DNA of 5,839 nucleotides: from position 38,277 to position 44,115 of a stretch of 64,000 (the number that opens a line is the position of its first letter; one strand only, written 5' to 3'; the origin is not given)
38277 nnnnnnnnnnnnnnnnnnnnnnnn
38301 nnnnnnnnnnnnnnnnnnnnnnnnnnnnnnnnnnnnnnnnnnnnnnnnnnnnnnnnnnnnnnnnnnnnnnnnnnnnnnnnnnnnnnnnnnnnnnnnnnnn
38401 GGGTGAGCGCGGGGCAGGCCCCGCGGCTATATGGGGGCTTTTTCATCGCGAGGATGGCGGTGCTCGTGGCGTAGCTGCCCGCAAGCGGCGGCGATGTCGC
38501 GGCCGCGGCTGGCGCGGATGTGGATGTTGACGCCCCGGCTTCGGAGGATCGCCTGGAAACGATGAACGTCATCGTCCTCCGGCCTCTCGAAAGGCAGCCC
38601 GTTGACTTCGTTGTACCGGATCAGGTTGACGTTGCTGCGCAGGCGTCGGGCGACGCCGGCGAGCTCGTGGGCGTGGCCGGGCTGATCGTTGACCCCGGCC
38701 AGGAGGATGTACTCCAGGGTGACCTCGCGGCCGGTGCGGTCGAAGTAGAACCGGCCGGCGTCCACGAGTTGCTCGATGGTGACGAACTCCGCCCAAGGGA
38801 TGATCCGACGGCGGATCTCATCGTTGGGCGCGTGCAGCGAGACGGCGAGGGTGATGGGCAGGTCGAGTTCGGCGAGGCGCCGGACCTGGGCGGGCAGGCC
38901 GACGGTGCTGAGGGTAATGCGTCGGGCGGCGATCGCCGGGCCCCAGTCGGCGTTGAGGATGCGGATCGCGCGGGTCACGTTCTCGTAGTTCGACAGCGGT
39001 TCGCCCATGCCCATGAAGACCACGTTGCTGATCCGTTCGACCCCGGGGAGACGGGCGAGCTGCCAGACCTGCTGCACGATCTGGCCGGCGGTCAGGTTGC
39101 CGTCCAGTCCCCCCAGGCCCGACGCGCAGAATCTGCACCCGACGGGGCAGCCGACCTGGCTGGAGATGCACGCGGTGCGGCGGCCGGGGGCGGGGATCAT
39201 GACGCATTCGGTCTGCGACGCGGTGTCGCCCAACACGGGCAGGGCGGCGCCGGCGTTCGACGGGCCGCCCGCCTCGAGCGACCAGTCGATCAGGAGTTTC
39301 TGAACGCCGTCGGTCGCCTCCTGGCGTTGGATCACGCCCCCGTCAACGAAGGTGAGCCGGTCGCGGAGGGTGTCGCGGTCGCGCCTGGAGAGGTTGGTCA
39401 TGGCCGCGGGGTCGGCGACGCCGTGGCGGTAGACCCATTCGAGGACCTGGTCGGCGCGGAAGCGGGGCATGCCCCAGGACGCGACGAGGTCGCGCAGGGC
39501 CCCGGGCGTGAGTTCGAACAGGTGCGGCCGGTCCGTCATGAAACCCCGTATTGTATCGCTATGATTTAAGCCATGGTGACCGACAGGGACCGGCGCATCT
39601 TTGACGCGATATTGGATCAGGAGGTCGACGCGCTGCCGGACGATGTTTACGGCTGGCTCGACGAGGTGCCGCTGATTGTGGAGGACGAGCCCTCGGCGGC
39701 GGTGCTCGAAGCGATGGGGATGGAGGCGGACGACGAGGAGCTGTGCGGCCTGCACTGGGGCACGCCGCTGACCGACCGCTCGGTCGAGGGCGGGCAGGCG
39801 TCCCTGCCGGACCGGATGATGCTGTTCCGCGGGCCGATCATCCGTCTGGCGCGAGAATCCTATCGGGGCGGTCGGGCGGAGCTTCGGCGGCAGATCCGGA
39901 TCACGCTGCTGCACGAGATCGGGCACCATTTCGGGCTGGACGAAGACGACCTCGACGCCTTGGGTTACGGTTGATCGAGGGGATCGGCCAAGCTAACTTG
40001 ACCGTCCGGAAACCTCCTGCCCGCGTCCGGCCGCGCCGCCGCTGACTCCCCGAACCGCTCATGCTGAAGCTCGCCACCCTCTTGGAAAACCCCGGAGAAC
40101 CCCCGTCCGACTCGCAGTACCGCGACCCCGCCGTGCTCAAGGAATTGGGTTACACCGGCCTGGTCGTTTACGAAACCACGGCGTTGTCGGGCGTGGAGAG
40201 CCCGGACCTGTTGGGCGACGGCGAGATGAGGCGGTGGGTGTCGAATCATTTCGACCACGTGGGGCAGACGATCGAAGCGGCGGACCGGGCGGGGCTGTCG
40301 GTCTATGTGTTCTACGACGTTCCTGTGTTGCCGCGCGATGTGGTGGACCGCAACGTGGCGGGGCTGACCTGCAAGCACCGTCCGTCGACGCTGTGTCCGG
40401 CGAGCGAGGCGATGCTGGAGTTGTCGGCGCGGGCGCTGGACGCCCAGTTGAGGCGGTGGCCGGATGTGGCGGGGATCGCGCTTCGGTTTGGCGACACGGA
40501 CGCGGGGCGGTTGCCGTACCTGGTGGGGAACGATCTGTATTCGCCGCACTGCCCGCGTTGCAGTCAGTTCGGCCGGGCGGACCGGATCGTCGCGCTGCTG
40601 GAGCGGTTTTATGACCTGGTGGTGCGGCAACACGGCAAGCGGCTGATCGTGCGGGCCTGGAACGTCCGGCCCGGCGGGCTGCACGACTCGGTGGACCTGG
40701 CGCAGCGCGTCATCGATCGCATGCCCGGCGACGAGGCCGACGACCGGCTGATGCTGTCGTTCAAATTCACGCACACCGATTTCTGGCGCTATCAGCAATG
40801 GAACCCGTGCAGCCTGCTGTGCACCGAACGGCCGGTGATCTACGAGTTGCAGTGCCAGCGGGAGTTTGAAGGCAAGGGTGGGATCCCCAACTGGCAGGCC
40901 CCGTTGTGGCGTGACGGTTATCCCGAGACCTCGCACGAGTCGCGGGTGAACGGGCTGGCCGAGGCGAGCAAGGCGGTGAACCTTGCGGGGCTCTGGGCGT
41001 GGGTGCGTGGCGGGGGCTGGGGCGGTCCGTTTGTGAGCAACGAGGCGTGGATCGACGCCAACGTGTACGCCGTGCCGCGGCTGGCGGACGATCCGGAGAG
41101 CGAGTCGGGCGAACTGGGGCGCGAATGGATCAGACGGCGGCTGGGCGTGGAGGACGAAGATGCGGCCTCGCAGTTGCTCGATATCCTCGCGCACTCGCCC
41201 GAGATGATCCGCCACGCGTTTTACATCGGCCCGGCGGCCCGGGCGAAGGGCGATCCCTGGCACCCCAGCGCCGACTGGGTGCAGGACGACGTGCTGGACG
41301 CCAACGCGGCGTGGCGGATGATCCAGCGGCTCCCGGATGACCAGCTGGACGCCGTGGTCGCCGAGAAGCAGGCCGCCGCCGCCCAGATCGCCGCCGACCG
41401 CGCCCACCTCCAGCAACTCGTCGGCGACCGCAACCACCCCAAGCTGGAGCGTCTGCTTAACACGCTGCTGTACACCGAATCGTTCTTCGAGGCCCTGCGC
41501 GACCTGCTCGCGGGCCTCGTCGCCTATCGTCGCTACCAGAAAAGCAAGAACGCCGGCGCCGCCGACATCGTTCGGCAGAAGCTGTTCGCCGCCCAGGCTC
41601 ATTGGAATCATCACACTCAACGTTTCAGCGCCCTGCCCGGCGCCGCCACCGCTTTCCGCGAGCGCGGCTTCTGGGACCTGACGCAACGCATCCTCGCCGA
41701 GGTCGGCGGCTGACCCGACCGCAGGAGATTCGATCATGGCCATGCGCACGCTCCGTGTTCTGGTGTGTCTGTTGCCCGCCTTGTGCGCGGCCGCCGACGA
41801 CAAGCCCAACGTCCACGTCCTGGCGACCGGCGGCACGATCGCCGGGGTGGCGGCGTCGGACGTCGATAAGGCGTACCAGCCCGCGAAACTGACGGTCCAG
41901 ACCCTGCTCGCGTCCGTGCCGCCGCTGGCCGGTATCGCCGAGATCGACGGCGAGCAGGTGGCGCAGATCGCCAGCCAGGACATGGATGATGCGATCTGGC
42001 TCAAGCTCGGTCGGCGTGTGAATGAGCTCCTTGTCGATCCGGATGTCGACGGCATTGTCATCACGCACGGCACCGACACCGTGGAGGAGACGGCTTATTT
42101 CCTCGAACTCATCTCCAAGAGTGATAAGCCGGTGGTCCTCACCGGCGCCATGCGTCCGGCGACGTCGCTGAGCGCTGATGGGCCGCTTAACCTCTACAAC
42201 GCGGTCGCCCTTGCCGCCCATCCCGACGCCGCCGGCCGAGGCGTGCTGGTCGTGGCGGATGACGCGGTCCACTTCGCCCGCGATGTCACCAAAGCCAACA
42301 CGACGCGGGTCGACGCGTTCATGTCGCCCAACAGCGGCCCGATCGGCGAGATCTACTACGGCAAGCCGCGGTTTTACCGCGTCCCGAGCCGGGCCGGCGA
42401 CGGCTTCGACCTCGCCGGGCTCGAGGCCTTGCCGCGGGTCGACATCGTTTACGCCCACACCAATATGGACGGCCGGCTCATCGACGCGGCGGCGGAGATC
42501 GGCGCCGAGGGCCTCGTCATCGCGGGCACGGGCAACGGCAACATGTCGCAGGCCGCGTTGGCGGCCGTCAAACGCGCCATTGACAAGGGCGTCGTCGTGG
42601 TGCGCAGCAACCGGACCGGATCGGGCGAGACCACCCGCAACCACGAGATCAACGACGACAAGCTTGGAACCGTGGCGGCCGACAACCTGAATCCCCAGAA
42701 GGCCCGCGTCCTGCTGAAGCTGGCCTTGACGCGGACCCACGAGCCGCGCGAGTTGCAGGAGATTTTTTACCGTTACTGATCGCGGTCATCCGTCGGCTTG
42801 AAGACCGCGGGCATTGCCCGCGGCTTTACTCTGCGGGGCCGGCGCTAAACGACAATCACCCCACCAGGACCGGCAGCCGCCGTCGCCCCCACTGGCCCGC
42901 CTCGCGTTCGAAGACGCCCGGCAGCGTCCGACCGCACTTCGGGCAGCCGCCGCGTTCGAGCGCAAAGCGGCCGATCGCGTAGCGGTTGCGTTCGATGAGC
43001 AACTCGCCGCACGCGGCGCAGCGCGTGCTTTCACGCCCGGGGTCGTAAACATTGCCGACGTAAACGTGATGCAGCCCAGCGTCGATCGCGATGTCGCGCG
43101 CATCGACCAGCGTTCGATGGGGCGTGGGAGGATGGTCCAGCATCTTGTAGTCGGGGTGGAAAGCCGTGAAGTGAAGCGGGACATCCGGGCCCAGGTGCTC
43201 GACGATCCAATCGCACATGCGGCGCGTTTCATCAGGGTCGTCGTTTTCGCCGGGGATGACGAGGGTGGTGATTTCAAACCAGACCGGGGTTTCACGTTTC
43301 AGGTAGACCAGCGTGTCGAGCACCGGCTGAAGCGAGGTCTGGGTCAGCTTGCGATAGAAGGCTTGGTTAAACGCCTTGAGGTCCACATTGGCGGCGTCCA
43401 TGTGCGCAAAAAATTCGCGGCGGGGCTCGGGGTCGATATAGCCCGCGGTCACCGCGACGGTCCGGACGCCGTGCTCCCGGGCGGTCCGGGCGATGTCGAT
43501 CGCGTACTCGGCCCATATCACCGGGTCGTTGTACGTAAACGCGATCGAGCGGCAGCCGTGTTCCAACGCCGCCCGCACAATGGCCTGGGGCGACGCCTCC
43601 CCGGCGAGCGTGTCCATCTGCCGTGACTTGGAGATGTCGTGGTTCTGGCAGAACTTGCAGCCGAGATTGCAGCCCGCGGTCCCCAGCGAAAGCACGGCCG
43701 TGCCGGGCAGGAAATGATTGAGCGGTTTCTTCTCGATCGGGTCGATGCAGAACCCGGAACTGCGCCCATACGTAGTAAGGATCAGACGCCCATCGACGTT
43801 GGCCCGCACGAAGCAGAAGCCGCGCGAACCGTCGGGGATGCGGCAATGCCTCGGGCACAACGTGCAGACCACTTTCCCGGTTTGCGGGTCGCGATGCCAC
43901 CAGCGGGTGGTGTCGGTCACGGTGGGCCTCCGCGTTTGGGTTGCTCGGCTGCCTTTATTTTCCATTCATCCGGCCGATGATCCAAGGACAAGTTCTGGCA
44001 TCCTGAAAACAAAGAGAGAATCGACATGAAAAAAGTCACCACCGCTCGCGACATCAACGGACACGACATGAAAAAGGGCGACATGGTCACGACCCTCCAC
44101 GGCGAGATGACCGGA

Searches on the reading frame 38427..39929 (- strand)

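Call 39: search_protein_families(library=pfam, proteins=[window:38427-39929:-], max_evalue=0.001)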
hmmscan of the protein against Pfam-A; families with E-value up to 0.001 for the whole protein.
window:38427-39929:- (500 aa): 2 families
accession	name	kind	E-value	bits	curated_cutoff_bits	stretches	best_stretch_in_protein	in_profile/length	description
PF04055.27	Radical_SAM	-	3.3e-15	57.1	29.5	1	256-417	2-158/166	Radical SAM superfamily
PF21016.3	RlmN_N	-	3.4e-13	49.6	24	1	137-191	3-57/60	Ribosomal RNA large subunit methyltransferase N-terminal domain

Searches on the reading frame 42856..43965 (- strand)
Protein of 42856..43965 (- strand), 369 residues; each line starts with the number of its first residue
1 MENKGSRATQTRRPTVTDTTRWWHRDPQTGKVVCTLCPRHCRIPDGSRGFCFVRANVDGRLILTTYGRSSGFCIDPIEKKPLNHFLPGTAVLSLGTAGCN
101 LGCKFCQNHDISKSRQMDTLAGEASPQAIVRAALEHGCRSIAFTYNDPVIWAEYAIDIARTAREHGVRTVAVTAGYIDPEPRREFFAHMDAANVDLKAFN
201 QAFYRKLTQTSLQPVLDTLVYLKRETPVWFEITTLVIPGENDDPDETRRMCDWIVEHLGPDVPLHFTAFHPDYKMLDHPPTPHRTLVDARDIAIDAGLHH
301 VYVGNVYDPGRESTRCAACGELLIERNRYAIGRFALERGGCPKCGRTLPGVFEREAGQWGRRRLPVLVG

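Call 39: search_protein_families(library=pfam, proteins=[window:42856-43965:-], max_evalue=0.001)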
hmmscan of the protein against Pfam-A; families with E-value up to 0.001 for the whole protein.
window:42856-43965:- (369 aa): 2 families
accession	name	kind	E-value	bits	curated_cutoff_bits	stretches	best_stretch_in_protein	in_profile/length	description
PF04055.27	Radical_SAM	-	1.2e-18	68.3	29.5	1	96-249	4-164/166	Radical SAM superfamily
PF13353.11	Fer4_12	-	0.00039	21.2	22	1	93-177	9-93/137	4Fe-4S single cluster domain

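Call 42: search_protein_families(library=ncbifam, proteins=[window:42856-43965:-], max_evalue=0.001)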
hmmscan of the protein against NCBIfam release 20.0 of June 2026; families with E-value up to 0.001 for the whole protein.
window:42856-43965:- (369 aa): 18 families
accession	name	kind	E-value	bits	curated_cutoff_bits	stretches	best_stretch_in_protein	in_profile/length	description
TIGR04337.1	AmmeMemoSam_rS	hypoth_equivalog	3.5e-177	588.5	220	1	20-367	1-348/349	AmmeMemoRadiSam system radical SAM enzyme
TIGR02493.1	PFLA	equivalog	1e-16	61.1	231.75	1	96-254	22-183/235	pyruvate formate-lyase-activating protein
NF048010.1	SfplDhtActHpsHDes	equivalog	1.1e-12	47.3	430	1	146-270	140-264/298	(2S)-3-sulfopropanediol dehydratase activating enzyme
TIGR04041.1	activase_YjjW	hypoth_equivalog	2.6e-12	46.8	250.2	1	151-271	122-240/276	YjjW family glycine radical enzyme activase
TIGR02494.1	PFLE_PFLC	subfamily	1.8e-11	43.8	174.35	1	147-270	133-255/293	glycyl-radical enzyme activating protein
NF008356.0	PRK11145.1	equivalog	6.7e-09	35.4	375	1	97-255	28-189/246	pyruvate formate lyase 1-activating protein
TIGR02495.1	NrdG2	equivalog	5.1e-08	32.5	131.15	1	94-256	21-182/193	anaerobic ribonucleoside-triphosphate reductase activating protein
TIGR02668.1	moaA_archaeal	equivalog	6.3e-08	31.9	325.25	1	96-225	17-146/303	GTP 3',8-cyclase MoaA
TIGR04003.1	rSAM_BssD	equivalog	1.2e-07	31.3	496.45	1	141-257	131-247/314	[benzylsuccinate synthase]-activating enzyme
TIGR02666.1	moaA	equivalog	2.4e-07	30.1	284.05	1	96-254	17-180/336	GTP 3',8-cyclase MoaA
NF001199.0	PRK00164.2-1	equivalog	5.1e-07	29.1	231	1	96-219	19-142/308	GTP 3',8-cyclase MoaA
NF033717.2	HPDL_rSAM_activ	equivalog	6.7e-07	28.9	420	1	141-255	134-249/311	4-hydroxyphenylacetate decarboxylase activase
TIGR04395.1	cutC_activ_rSAM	equivalog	3e-06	26.7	360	1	148-257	140-248/309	choline TMA-lyase-activating enzyme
NF048008.1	SfplDhtActHpfHKleb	equivalog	3.9e-06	26.4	500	1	144-262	133-250/308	(2S)-3-sulfopropanediol dehydratase activating enzyme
NF043069.1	T4HPD_activ_SAM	equivalog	1.6e-05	24.5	425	1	141-256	127-241/299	trans-4-hydroxy-L-proline dehydratase activase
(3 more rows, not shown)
